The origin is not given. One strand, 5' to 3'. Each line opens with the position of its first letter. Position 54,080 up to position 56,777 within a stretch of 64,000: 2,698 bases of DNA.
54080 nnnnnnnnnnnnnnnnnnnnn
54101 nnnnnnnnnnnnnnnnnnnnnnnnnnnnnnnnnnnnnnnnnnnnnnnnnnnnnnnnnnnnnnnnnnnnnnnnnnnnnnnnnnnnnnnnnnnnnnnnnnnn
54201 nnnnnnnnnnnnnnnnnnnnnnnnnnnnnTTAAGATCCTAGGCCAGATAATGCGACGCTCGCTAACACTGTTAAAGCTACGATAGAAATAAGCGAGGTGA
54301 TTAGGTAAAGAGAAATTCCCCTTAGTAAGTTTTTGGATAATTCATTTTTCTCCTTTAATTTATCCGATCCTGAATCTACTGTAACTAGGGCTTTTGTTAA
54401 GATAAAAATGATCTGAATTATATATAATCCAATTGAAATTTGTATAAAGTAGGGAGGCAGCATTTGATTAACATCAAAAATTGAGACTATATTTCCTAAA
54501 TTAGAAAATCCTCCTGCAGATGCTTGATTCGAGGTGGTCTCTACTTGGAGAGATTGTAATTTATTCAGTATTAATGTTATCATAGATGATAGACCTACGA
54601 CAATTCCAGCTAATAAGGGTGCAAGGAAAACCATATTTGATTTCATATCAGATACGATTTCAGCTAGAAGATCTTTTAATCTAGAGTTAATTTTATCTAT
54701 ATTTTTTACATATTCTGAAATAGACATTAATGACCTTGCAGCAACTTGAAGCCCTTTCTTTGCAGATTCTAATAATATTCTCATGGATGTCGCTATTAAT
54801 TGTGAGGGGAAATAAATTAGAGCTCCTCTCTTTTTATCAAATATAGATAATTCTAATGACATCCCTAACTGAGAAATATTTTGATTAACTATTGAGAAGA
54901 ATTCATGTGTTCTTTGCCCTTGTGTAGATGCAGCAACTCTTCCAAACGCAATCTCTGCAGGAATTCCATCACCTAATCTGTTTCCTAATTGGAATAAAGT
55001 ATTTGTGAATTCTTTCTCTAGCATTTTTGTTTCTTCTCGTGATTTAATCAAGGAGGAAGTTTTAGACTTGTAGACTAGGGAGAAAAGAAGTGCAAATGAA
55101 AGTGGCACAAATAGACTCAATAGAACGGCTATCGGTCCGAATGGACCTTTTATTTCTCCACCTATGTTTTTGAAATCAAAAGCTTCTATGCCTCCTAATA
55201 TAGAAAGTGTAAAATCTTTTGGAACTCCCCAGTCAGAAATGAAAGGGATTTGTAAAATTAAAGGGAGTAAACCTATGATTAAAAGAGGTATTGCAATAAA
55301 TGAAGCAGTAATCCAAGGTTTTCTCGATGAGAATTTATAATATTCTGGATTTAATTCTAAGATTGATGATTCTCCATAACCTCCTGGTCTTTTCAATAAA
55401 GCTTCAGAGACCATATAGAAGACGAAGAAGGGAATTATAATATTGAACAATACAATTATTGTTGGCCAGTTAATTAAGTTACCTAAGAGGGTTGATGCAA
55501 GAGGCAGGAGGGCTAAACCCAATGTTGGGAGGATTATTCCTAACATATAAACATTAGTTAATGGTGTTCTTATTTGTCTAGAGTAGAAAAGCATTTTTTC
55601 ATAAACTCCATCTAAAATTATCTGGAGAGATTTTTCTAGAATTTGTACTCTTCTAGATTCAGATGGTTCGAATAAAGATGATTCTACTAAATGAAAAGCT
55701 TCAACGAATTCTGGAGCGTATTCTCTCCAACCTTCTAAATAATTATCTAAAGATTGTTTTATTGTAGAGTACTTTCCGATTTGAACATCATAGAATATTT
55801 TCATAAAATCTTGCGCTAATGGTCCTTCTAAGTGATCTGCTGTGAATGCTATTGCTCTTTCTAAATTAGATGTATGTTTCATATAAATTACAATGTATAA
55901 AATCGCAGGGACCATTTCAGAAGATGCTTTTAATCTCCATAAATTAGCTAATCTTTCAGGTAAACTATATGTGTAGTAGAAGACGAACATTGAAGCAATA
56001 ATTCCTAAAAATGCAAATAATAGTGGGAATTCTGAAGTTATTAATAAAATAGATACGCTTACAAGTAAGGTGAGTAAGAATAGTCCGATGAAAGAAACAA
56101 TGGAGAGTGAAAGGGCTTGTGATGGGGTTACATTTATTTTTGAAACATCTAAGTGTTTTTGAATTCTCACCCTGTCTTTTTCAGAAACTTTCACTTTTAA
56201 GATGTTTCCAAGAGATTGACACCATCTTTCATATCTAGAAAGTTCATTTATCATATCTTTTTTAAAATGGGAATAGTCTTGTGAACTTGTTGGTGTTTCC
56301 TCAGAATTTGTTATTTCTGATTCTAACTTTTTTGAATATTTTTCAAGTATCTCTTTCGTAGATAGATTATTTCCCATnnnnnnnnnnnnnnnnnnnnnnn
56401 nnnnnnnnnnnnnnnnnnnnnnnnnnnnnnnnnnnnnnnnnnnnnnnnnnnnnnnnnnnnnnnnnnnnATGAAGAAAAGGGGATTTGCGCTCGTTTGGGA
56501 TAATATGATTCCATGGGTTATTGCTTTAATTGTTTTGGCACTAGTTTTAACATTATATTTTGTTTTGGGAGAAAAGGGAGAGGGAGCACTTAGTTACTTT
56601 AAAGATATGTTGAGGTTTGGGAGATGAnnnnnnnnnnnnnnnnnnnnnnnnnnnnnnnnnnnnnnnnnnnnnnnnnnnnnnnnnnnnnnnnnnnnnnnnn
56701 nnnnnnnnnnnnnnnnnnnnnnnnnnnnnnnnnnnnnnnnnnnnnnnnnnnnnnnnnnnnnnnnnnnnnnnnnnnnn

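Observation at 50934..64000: Complete ~13-kb type IV pilus-like locus in an apparently streamlined archaeon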

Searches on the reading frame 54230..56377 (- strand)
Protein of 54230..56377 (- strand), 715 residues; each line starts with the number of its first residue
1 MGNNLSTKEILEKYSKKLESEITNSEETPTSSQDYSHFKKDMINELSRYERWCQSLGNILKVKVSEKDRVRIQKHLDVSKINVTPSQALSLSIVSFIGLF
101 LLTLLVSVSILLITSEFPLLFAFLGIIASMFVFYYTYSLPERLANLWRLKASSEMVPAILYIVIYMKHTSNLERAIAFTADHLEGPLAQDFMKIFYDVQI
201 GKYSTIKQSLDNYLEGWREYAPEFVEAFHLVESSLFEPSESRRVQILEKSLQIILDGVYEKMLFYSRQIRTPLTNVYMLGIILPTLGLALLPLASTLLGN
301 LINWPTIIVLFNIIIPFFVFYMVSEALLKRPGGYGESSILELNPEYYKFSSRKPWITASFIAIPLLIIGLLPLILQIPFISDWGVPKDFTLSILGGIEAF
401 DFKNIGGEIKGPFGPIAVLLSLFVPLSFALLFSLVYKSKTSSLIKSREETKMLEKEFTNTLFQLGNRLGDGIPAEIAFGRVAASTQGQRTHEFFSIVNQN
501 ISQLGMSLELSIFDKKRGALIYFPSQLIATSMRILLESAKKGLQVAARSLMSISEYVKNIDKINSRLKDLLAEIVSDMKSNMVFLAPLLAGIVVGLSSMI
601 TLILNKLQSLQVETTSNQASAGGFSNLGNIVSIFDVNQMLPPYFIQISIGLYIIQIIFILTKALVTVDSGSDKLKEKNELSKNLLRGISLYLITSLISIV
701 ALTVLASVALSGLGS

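Call 3: search_protein_families(library=pfam, proteins=[window:54230-56377:-], max_evalue=0.1)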
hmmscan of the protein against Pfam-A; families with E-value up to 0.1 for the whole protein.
window:54230-56377:- (715 aa): 0 families

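Call 9: search_protein_families(library=ncbifam, proteins=[window:54230-56377:-], max_evalue=0.1)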
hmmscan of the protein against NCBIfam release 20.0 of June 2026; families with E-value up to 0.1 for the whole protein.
window:54230-56377:- (715 aa): 0 families

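Call 19: find_homologous_proteins(query=window:54230-56377:-, region=1-715)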
Query window:54230-56377:-, residues 1-715 (715 aa): 2530 proteins with E <= 0.001 among 8000 candidates; the best 120 are listed.
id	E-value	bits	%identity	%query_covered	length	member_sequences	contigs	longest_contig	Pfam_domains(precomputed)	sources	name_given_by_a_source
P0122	0.0e+0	1523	100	100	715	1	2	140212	-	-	-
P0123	0.0e+0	1129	72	99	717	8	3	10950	-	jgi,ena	-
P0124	0.0e+0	1118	73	99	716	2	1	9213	-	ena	-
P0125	0.0e+0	1087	71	99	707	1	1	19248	-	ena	-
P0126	0.0e+0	1078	69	99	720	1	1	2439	PF00482.29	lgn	-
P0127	0.0e+0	1075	69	99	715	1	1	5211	-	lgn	-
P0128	0.0e+0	1074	69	99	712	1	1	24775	-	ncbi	-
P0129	0.0e+0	1073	67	100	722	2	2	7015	-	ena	-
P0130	0.0e+0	1072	71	96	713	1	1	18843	-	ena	-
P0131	0.0e+0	1068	70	99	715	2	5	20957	-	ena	-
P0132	0.0e+0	1068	68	99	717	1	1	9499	-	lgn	-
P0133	0.0e+0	1064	68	99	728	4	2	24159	-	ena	-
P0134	0.0e+0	1064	68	100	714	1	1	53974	-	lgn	-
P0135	0.0e+0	1061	66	99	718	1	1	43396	-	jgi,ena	-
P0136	0.0e+0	1059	69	99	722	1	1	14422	-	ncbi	-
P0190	0.0e+0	1035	66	99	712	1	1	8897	PF00482.29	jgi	jgi:hypothetical protein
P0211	0.0e+0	1027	66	100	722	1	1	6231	PF00482.29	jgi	jgi:hypothetical protein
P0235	0.0e+0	1021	66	99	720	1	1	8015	PF00482.29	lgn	-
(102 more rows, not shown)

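Call 21: search_solved_structures(query=A1, max_evalue=10, show_alignments=2)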
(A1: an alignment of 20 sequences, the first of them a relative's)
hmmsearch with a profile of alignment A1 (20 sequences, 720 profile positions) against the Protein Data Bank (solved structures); distinct sequences matched with E-value up to 10: 1.
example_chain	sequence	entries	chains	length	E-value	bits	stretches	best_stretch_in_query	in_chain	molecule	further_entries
9s7t_B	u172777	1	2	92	0.91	11.1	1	242-291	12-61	DBS5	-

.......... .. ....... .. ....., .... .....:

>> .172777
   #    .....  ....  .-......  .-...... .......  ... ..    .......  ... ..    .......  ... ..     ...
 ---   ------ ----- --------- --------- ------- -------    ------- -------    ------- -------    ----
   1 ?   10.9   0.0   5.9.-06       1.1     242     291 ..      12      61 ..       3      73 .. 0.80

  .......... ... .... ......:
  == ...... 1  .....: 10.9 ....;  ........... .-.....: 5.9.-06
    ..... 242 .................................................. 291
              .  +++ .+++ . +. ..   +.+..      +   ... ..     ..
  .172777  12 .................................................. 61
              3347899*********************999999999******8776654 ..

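Call 22: search_protein_families(library=pfam, alignment_id=A1, max_evalue=1)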
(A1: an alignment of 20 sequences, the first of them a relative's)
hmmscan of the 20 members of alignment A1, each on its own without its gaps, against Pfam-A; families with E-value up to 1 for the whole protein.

A. member 1, P0122 (715 aa): 0 families

B. families by the number of members that match (of 20 scanned): 15 families
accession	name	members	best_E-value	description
PF03885.18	DUF327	8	0.057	Protein of unknown function (DUF327)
PF00482.28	T2SSF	7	4.5e-06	Type II secretion system (T2SS), protein F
PF20990.2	DUF2207_C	5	0.012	Predicted membrane protein (DUF2207) C-terminal domain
PF04513.17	Baculo_PEP_C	4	0.043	Baculovirus polyhedron envelope protein, PEP, C terminus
PF09843.14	DUF2070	3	0.0029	Predicted membrane protein (DUF2070)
PF04651.18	Pox_A12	2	0.2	Poxvirus A12 protein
PF01988.24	VIT1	1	0.007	VIT family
PF19744.4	DUF6232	1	0.028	Family of unknown function (DUF6232)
PF16213.11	DCB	1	0.065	Mon2/Sec7/BIG1-like, dimerisation and cyclophilin-binding domain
PF13160.11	DUF3995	1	0.071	Protein of unknown function (DUF3995)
PF17240.7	DUF5313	1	0.18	Family of unknown function (DUF5313)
PF12046.13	CCB1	1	0.24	Cofactor assembly of complex C subunit B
PF20237.3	DUF6594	1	0.31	Family of unknown function (DUF6594)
PF14946.11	DUF4501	1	0.37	Domain of unknown function (DUF4501)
PF20966.2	MASE6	1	0.64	MASE6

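Call 40: predict_structure(alignment_id=A1)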
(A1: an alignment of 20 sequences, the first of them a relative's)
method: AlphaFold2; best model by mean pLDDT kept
length: 715 residues; sequences in the alignment: 20
mean_pLDDT: 73.9   pTM: 0.70
mean pLDDT of the five models: 73.9, 72.6, 67.8, 57.2, 53.5
residues with pLDDT >= 90: 29; 70-90: 485; 50-70: 142; < 50: 59
segments of 3 or more residues with pLDDT < 50: 1-5, 18-43, 332-342, 393-395, 617-625
pLDDT, mean of each block of 10 residues (from residue 1): 53 53 35 38 60 76 79 80 81 85 84 77 80 83 76 75 73 79 70 80 83 83 87 83 83 81 74 76 78 73 75 82 72 46 62 84 86 74 63 57 67 79 91 89 77 74 74 77 80 82 77 71 63 64 55 64 69 77 86 86 76 51 48 68 86 88 76 82 91 90 79 53
secondary structure, 60 per line:
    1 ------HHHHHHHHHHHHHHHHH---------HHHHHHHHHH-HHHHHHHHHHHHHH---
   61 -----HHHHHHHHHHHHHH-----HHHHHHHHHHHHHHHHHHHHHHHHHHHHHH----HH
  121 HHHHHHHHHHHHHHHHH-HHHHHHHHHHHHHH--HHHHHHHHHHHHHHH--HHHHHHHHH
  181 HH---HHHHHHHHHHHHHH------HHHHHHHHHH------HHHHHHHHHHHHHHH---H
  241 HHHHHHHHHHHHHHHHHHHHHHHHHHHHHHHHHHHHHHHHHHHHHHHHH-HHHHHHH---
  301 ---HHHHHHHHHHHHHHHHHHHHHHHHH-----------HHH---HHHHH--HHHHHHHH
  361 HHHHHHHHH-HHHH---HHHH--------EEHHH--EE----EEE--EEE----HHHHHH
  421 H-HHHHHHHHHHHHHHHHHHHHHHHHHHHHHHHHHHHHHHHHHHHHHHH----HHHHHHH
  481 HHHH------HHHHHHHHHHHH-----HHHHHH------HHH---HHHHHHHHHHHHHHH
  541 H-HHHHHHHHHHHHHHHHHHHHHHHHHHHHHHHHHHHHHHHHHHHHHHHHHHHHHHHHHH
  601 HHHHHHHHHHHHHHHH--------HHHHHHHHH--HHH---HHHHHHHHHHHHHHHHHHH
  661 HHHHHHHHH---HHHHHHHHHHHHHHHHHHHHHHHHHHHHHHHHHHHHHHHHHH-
elements in order (helices of 4 or more, strands of 3 or more residues): H7-23 H33-42 H44-57 H66-79 H85-114 H119-137 H139-152 H155-169 H172-182 H186-199 H206-215 H222-236 H240-289 H291-297 H304-328 H346-350 H353-369 H371-374 H378-381 E403-405 E408-410 H415-421 H423-469 H474-484 H491-502 H508-513 H526-541 H543-616 H625-633 H642-669 H673-714

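Call 45: fold_search(model_id=the predicted structure, library=pdb)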
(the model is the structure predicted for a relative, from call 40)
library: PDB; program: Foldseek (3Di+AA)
matches with E <= 10: 233; with E <= 0.001: 0
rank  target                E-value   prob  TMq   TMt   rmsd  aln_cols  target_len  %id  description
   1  3jc8_Ca               1.2e-01  0.84  0.14  0.27  24.7       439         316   13  Architectural model of the type IVa pilus machine in a piliated state (released 2016-03-16)
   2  6bfi_A                2.7e-01  0.18  0.14  0.13  34.7       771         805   10  Vinculin homolog in a sponge (phylum Porifera) reveals vertebrate-like cell adhesions involved in early multicellular  (released 2018-06-13)
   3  6afv_A                3.0e-01  0.08  0.10  0.10  32.2       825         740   11  Proton pyrophosphatase-L555K mutant (released 2019-04-10)
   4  9krl                  3.4e-01  0.11  0.12  0.11  35.0       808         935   12  Cryo-EM structure of human ABCC4 (cAMP-bound) (released 2025-09-24)
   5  8zxk_B                4.0e-01  0.11  0.10  0.13  28.5       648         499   11  Cryo-EM structure of trimethylamine transporter TmaT binding with TMA (released 2024-11-06)
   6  8yns_R                4.8e-01  0.28  0.14  0.20  21.3       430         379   13  Cryo-EM structure of SNAP-94847-bound MCHR1, S1 state (released 2024-12-18)
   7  6hfb_B                5.4e-01  0.07  0.07  0.10  31.9       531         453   12  Outward-facing conformation of a multidrug resistance MATE family transporter of the MOP superfamily. (released 2019-06-12)
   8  4u4w_A                6.3e-01  0.12  0.10  0.14  30.3       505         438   13  Structure of a nitrate/nitrite antiporter NarK in nitrate-bound occluded state (released 2015-07-15)
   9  5gli                  7.9e-01  0.08  0.10  0.13  25.3       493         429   13  Human endothelin receptor type-B in the ligand-free form (released 2016-09-07)
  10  4u4w_B                8.2e-01  0.12  0.11  0.16  30.7       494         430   13  Structure of a nitrate/nitrite antiporter NarK in nitrate-bound occluded state (released 2015-07-15)
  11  9mvz_D                8.8e-01  0.03  0.08  0.07  59.1       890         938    9  Tripartite complex of MmpL5-S5-AcpM from Mycolicibacterium smegmatis (released 2025-07-30)
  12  4mlb_B                9.5e-01  0.06  0.08  0.10  33.8       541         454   13  Reverse polarity of binding pocket suggests different function of a MOP superfamily transporter from Pyrococcus furios (released 2013-09-25)
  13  8du3                  9.9e-01  0.16  0.14  0.22  19.4       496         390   12  Crystal structure of A2AAR-StaR2-bRIL in complex with compound 21a (released 2022-08-10)
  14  9hkm_A                1.0e+00  0.06  0.09  0.11  33.4       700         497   10  Transient activated state of BetP-M150E (released 2025-12-17)
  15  9hko_B                1.0e+00  0.04  0.08  0.10  33.2       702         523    8  Downregulated closed state of BetP in complex with betaine (released 2025-12-17)
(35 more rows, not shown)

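Call 46: search_protein_families(library=pfam, proteins=[P0126, P0190, P0211, P0235], max_evalue=0.01)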
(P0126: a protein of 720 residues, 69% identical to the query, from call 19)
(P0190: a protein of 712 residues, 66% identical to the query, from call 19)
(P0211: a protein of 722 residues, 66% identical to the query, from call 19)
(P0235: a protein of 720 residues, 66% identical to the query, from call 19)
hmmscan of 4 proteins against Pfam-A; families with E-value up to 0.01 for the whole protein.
P0126 (720 aa): 1 family
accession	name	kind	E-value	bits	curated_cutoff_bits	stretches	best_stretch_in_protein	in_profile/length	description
PF00482.28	T2SSF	-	1.9e-05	25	25.2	0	471-582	4-105/125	Type II secretion system (T2SS), protein F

P0190 (712 aa): 1 family
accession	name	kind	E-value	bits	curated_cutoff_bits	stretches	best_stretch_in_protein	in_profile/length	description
PF00482.28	T2SSF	-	8.7e-06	26.2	25.2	1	466-579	4-107/125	Type II secretion system (T2SS), protein F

P0211 (722 aa): 1 family
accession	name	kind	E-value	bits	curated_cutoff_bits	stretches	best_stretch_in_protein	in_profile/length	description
PF00482.28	T2SSF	-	4.5e-06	27.1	25.2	1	471-582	4-105/125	Type II secretion system (T2SS), protein F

P0235 (720 aa): 1 family
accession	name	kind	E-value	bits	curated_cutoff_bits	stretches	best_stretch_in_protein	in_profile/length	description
PF00482.28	T2SSF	-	2.8e-05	24.5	25.2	0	468-583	4-109/125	Type II secretion system (T2SS), protein F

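Call 71: find_related_loci(query=A1, collection=genome_contigs, flank=10000)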
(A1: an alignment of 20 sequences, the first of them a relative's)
Query A1 (715 aa) in genome_contigs; peptide patterns used: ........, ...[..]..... (x = any residue, [..] = any of these).
571 stretches matched a pattern; 567 encode a relative of the query (tblastn E <= 1e-3); the best 80 are kept; 80 distinct loci.
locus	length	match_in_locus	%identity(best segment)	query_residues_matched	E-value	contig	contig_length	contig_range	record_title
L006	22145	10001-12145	67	6-713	0e+0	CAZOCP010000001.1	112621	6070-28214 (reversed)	MAG TPA_asm: Candidatus Woesearchaeota archaeon isolate SRP178908_co2_32 genome assembly, contig: NODE_16_length_112621_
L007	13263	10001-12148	66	5-712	0e+0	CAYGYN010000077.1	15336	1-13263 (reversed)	MAG TPA_asm: Candidatus Woesearchaeota archaeon isolate ERP119294_co2_456 genome assembly, contig: k141_1268565, whole g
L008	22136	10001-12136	67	6-715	0e+0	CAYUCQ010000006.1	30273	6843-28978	MAG TPA_asm: Candidatus Woesearchaeota archaeon isolate SRP050083_co3_194 genome assembly, contig: NODE_1026_length_3027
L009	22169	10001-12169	65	6-714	0e+0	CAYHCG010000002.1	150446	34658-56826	MAG TPA_asm: Candidatus Woesearchaeota archaeon isolate ERP119705_co10_239 genome assembly, contig: NODE_29_length_15044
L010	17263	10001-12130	67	6-715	0e+0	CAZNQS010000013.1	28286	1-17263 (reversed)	MAG TPA_asm: Candidatus Woesearchaeota archaeon isolate SRP178908_co1_140 genome assembly, contig: NODE_982_length_28286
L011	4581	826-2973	65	5-712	0e+0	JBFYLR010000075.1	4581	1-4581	MAG: Nanoarchaeota archaeon isolate PPR_0041 k121_8204485, whole genome shotgun sequence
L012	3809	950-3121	64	9-715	0e+0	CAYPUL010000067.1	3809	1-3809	MAG TPA_asm: Candidatus Woesearchaeota archaeon isolate SRP178908_co2_46 genome assembly, contig: NODE_20962_length_3809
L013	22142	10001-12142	65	6-713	0e+0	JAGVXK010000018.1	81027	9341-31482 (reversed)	Candidatus Pacearchaeota archaeon isolate RIFCSPHIGHO2_01_FULL_35_25 rifcsphigho2_01_scaffold_356, whole genome shotgun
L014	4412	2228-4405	65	1-710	0e+0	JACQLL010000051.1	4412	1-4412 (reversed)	MAG: Candidatus Pacearchaeota archaeon isolate NC_groundwater_1202_Ag_S-0.1um_38_79 S_p1_S3_coassembly_k141_1405117, who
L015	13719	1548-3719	64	9-714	0e+0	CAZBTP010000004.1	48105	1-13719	MAG TPA_asm: Candidatus Woesearchaeota archaeon isolate SRP178908_co1_63 genome assembly, contig: NODE_368_length_48105_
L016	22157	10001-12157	66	6-713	0e+0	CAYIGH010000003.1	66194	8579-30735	MAG TPA_asm: Candidatus Woesearchaeota archaeon isolate ERP119705_co24_289 genome assembly, contig: NODE_261_length_6619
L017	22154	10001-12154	65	5-713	0e+0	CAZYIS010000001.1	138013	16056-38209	MAG TPA_asm: Candidatus Woesearchaeota archaeon isolate SRP142039_co2_64 genome assembly, contig: NODE_13_length_138013_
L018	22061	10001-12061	67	5-693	0e+0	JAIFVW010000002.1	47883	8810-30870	MAG: Candidatus Pacearchaeota archaeon isolate viral-cat_38_18 PAFVLPS_2018_scaffold_2431, whole genome shotgun sequence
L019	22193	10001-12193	66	1-713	0e+0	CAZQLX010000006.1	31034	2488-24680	MAG TPA_asm: Candidatus Woesearchaeota archaeon isolate SRP269290_co4_197 genome assembly, contig: NODE_620_length_31034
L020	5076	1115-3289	67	5-715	0e+0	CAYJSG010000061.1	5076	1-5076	MAG TPA_asm: Candidatus Woesearchaeota archaeon isolate ERP125453_co1_184 genome assembly, contig: NODE_22180_length_507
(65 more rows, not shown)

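Call 77: search_protein_representatives(alignment_id=A1)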
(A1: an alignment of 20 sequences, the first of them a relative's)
Query: 20 sequences, 720 profile positions. Proteins with E-value up to 0.001 (for the whole library): 1166; up to 1e-10: 855; up to 1e-30: 471. The best 150 are listed.
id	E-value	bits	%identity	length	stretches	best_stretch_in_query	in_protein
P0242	0.0e+00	1046.8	-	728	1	4-717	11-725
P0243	3.6e-216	736.5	-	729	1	5-713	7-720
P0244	9.2e-209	712.0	-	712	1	6-718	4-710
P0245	6.2e-206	702.7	-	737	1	5-719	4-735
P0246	1.2e-192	658.8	-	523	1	339-719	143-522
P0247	1.8e-190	651.6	-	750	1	7-712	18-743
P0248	4.4e-187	640.4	-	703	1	27-713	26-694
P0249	1.2e-181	622.4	-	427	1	290-718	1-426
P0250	9.8e-180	616.1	-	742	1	6-719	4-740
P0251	6.0e-177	606.9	-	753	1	6-712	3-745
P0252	3.2e-175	601.1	-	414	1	7-411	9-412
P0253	1.8e-170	585.4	-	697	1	25-715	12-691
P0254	5.5e-170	583.8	-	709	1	5-714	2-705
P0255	6.7e-169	580.2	-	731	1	11-717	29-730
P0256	1.7e-167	575.6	-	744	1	6-718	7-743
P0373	6.6e-80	286.1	-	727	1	26-703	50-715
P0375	1.7e-79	284.7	-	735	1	27-704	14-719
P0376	1.8e-79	284.6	-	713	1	19-706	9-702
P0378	1.7e-78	281.4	-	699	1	24-708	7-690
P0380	2.7e-78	280.7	-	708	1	30-700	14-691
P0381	5.7e-78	279.6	-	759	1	47-705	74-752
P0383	3.8e-77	276.9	-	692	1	31-706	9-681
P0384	3.9e-77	276.9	-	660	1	31-712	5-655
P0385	3.9e-77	276.9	-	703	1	8-711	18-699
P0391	6.8e-75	269.5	-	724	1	27-707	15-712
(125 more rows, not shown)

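Call 78: search_protein_families(library=pfam, proteins=[P0373, P0375, P0376, P0378, P0380, P0381, P0383, P0384, P0385, P0391], max_evalue=0.01)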
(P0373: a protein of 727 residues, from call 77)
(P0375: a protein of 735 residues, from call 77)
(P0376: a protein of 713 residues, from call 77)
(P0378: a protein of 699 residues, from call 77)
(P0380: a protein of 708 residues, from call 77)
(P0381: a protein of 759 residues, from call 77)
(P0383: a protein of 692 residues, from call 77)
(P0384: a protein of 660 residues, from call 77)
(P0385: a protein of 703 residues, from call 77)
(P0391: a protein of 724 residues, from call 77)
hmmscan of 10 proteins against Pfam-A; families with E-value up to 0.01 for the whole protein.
P0373 (727 aa): 0 families

P0375 (735 aa): 1 family
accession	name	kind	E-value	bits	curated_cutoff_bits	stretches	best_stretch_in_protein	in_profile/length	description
PF00482.28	T2SSF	-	0.0016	18.9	25.2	1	140-271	2-124/125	Type II secretion system (T2SS), protein F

P0376 (713 aa): 0 families

P0378 (699 aa): 1 family
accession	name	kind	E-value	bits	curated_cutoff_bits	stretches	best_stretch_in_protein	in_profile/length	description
PF20990.2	DUF2207_C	-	0.0078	16.4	33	1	209-306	91-189/247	Predicted membrane protein (DUF2207) C-terminal domain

P0380 (708 aa): 1 family
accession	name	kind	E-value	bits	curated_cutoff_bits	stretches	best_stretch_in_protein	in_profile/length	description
PF00482.28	T2SSF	-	7.6e-08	32.8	25.2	1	138-270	2-125/125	Type II secretion system (T2SS), protein F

P0381 (759 aa): 1 family
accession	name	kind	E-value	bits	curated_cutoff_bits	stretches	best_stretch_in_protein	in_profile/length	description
PF20990.2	DUF2207_C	-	0.0087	16.2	33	0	120-186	132-197/247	Predicted membrane protein (DUF2207) C-terminal domain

P0383 (692 aa): 1 family
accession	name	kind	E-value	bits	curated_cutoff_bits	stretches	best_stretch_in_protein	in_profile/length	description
PF00482.28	T2SSF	-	0.0043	17.4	25.2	1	146-264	15-124/125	Type II secretion system (T2SS), protein F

P0384 (660 aa): 0 families

P0385 (703 aa): 0 families

P0391 (724 aa): 2 families
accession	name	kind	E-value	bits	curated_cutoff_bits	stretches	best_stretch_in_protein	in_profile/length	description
PF00482.28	T2SSF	-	0.00051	20.4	25.2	0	468-608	7-119/125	Type II secretion system (T2SS), protein F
PF09548.15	Spore_III_AB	-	0.0028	18.1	32.5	0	447-519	22-89/170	Stage III sporulation protein AB (spore_III_AB)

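Call 87: find_encoding_contigs(protein=P0380, flank=10000, max_places=2)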
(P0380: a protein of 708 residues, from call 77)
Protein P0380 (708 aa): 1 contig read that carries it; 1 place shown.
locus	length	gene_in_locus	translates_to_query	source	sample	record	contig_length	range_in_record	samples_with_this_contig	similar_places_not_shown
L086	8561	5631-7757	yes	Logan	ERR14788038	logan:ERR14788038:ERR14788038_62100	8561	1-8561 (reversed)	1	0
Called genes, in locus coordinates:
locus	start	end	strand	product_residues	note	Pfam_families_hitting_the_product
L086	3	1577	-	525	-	?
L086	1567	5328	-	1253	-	PF14890:Intein_splicing, PF14528:LAGLIDADG_3 (weak), PF00437:T2SSE (weak)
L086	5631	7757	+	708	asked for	PF00482:T2SSF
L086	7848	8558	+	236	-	-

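Call 88: find_encoding_contigs(protein=P0391, flank=10000, max_places=2)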
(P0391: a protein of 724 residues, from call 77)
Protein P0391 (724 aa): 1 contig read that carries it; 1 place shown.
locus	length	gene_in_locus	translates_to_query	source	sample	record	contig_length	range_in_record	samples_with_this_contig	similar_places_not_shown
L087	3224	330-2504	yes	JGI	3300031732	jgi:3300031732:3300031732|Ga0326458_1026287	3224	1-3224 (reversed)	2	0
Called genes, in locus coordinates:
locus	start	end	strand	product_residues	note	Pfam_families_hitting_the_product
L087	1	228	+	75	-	?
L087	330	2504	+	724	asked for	-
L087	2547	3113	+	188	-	-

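Call 89: find_encoding_contigs(protein=P0375, flank=10000, max_places=2)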
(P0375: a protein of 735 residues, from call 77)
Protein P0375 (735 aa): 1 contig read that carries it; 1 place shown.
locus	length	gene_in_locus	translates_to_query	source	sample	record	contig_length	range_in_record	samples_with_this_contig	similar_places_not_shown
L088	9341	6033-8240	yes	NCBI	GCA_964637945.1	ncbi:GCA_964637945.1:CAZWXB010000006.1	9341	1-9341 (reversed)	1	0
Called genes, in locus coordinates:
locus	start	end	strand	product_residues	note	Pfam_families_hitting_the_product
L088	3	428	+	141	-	?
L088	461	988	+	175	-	PF01994:Trm56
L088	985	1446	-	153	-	-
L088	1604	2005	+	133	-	-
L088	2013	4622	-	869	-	-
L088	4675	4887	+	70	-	-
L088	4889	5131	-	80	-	-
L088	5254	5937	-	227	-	PF00702:Hydrolase, PF13419:HAD_2, PF13242:Hydrolase_like (weak)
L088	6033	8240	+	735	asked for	-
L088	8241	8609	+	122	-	-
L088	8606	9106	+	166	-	-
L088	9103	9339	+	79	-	?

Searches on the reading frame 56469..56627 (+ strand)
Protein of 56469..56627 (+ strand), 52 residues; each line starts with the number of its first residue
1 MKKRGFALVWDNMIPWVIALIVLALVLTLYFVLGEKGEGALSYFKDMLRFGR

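Call 58: search_protein_families(library=ncbifam, proteins=[window:56469-56627:+], max_evalue=0.1)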
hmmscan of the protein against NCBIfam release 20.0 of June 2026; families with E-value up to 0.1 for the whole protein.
window:56469-56627:+ (52 aa): 0 families

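Call 83: search_protein_families(library=pfam, proteins=[window:56469-56627:+], max_evalue=1)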
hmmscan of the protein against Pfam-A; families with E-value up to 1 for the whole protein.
window:56469-56627:+ (52 aa): 3 families
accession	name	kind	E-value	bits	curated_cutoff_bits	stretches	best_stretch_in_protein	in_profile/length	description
PF10875.13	DUF2670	-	0.035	14.7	25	1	5-46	15-55/145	Protein of unknown function (DUF2670)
PF11446.13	DUF2897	-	0.16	12.3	25.2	1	12-28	2-18/54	Protein of unknown function (DUF2897)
PF06480.20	FtsH_ext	-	0.23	12.1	25.5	1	14-48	2-38/103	FtsH Extracellular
